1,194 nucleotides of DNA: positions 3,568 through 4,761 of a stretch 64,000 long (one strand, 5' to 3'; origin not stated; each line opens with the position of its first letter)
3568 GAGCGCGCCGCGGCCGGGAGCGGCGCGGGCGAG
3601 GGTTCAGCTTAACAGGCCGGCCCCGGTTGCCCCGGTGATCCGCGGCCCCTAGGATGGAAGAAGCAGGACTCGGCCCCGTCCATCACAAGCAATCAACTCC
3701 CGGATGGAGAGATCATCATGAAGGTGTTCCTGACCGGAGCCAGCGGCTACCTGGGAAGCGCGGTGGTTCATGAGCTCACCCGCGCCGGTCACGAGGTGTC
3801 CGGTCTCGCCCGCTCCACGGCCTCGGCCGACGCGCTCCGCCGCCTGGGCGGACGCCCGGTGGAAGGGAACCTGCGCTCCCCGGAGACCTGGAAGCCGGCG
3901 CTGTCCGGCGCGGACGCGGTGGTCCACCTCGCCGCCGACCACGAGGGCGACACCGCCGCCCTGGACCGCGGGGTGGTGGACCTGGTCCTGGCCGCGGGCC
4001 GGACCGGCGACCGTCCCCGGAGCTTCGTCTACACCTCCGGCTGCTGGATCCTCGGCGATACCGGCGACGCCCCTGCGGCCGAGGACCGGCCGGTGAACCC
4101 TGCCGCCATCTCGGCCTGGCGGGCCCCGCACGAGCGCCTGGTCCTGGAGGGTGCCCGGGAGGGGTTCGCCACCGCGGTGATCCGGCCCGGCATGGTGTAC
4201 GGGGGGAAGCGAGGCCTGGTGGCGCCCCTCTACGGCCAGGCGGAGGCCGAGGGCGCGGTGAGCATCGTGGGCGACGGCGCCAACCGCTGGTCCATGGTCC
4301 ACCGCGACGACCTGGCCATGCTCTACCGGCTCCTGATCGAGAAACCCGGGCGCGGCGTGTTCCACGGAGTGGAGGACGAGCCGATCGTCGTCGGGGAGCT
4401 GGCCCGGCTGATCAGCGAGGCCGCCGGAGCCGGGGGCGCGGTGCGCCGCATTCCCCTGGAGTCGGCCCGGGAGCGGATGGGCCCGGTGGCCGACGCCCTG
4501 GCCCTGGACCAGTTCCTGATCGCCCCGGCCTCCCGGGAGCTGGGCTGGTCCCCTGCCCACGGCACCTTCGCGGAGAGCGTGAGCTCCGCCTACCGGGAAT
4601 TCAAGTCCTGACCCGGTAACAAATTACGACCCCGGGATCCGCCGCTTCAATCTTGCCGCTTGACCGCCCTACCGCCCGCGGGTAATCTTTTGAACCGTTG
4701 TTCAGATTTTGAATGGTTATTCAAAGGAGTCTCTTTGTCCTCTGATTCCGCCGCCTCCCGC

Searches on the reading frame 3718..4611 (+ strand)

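Call 31: search_protein_families(library=pfam, proteins=[window:3718-4611:+], max_evalue=0.001)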
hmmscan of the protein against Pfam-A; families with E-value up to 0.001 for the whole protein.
window:3718-4611:+ (297 aa): 7 families
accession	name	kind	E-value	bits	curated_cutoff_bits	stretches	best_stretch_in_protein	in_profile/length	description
PF01370.27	Epimerase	-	5.5e-21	75.5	20.9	1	3-212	1-230/240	NAD dependent epimerase/dehydratase family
PF13460.12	NAD_binding_10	-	8.8e-13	49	27.2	1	7-169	1-155/184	NAD(P)H-binding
PF04321.23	RmlD_sub_bind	-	3.1e-09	36.8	27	1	1-240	1-235/287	RmlD substrate binding domain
PF01073.25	3Beta_HSD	-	2.2e-08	33.9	22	1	5-201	2-223/280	3-beta hydroxysteroid dehydrogenase/isomerase family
PF05368.20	NmrA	-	1.1e-07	32.2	27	1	2-94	4-98/298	NmrA-like family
PF07993.18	NAD_binding_4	-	1.8e-06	27.7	20.1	0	5-44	1-43/258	Male sterility protein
PF16363.11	GDP_Man_Dehyd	-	0.00019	21.4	27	1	5-75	2-86/332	GDP-mannose 4,6 dehydratase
